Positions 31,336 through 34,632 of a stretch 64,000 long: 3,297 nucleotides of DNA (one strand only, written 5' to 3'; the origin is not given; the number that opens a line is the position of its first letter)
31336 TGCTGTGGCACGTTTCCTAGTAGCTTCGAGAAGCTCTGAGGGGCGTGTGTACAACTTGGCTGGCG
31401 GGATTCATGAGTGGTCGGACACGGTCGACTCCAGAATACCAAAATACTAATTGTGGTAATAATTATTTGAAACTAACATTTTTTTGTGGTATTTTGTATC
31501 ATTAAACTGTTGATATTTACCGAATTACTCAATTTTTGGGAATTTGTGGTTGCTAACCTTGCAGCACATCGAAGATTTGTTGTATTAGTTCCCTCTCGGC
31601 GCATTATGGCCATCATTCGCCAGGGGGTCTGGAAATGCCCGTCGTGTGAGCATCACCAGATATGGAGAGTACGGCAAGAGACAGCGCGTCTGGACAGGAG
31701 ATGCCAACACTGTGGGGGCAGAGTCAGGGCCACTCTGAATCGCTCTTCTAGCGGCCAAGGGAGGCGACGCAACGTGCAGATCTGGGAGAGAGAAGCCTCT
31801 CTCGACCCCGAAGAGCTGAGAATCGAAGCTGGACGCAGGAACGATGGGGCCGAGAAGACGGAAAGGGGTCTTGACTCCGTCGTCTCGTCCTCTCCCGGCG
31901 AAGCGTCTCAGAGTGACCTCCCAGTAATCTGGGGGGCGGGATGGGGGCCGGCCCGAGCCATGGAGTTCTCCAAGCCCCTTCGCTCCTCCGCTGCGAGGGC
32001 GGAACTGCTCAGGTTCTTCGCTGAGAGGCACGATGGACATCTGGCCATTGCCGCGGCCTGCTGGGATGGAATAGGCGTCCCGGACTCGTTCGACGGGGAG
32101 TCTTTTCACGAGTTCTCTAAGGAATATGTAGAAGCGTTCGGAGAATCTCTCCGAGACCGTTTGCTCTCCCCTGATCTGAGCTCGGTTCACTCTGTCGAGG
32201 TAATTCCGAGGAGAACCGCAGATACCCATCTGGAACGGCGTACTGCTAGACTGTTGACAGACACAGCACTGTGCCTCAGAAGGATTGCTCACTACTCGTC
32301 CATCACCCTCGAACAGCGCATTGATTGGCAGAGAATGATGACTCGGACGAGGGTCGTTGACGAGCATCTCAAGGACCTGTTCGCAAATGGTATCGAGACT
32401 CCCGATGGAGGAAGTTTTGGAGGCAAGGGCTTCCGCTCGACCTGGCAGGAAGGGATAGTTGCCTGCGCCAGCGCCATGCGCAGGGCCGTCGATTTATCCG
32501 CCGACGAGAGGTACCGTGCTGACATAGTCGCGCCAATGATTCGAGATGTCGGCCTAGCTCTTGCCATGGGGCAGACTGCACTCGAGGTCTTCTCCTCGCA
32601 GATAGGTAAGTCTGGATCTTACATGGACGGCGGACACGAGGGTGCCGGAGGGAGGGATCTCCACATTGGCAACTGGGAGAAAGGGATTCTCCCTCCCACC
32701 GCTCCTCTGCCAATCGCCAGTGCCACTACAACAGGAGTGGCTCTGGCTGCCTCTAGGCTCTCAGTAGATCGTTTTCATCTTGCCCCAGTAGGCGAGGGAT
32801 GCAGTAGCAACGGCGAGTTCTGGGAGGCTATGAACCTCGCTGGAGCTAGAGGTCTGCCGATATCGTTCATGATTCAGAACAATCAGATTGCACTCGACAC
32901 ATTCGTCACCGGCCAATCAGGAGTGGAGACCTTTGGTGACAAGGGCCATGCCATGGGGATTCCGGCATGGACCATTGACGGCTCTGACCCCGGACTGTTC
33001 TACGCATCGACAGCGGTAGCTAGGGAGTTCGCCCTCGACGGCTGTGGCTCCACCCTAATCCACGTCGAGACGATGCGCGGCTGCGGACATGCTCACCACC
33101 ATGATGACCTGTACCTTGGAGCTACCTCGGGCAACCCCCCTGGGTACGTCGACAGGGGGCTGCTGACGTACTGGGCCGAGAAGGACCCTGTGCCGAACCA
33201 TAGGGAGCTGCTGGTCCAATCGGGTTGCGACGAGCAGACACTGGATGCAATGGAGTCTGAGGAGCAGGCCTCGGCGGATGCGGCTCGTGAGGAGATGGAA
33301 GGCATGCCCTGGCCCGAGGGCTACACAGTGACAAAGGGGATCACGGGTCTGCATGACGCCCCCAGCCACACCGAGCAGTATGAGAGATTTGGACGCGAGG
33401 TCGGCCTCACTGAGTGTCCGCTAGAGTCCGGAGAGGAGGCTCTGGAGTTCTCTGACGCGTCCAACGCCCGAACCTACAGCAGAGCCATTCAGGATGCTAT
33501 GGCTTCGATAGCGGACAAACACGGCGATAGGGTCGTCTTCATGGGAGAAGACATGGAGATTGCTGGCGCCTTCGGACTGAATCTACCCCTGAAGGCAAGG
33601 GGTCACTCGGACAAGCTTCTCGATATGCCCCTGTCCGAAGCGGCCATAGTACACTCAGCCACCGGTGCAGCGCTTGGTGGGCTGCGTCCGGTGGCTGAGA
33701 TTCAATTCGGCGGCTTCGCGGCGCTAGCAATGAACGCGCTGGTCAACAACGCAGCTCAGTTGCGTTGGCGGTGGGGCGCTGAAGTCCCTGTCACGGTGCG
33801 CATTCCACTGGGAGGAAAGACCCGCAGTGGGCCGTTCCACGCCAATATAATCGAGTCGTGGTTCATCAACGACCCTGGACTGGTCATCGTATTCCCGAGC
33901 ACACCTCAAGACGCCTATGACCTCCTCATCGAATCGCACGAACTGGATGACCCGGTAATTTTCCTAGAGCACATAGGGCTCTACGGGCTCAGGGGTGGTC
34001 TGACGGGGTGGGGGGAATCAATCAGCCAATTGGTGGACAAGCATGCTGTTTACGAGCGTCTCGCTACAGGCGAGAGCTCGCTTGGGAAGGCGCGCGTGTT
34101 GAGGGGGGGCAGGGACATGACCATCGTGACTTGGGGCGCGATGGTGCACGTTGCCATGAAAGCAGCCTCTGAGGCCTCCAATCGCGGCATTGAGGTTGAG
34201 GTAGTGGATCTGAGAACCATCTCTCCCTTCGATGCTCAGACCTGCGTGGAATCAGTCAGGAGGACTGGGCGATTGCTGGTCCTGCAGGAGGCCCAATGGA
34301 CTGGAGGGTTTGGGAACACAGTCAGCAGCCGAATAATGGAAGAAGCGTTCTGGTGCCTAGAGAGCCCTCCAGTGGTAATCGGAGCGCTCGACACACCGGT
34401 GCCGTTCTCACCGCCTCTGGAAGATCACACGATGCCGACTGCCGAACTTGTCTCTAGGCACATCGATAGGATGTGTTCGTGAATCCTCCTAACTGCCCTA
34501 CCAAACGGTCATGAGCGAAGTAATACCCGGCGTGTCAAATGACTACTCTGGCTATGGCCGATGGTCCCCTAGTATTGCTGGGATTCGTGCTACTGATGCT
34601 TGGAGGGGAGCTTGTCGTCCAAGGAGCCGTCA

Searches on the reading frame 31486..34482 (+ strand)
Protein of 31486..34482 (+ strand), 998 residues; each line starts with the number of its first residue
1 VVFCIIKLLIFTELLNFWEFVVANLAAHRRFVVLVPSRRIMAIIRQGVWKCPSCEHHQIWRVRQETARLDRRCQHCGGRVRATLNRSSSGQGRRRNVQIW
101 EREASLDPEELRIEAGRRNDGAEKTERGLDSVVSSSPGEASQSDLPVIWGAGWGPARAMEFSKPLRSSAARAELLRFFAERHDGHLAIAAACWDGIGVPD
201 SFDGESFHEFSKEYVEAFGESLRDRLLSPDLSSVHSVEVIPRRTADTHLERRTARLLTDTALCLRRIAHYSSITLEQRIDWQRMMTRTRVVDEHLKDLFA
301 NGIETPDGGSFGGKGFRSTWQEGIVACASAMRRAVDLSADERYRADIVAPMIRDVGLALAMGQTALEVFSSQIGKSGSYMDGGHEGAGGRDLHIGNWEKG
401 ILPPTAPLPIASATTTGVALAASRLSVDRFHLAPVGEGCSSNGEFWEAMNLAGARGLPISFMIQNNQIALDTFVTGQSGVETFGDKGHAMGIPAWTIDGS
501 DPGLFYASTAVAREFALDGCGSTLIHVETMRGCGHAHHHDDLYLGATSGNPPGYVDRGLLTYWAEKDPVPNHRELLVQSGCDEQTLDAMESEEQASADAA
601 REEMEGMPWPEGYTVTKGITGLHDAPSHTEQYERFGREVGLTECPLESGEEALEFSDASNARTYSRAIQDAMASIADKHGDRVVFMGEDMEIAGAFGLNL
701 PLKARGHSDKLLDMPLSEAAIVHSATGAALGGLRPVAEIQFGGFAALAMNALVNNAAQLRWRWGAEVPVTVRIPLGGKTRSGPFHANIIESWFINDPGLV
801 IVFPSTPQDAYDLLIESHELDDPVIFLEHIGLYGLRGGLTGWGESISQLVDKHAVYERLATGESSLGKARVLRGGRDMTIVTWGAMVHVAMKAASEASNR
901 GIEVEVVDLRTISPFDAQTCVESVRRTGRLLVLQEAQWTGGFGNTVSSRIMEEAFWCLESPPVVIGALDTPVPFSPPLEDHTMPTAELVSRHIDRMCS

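Call 50: search_protein_families(library=pfam, proteins=[window:31486-34482:+], max_evalue=0.001)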
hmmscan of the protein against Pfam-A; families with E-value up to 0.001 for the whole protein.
window:31486-34482:+ (998 aa): 3 families
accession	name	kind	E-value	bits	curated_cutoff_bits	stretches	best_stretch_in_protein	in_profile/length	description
PF02780.25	Transketolase_C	-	1.2e-36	125.8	25.9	1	867-987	1-122/124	Transketolase, C-terminal domain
PF00676.26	E1_dh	-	5.6e-31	108.1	22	1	344-606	45-293/300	Dehydrogenase E1 component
PF02779.29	Transket_pyr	-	8e-22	78.2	27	1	663-833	4-172/174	Transketolase, pyrimidine binding domain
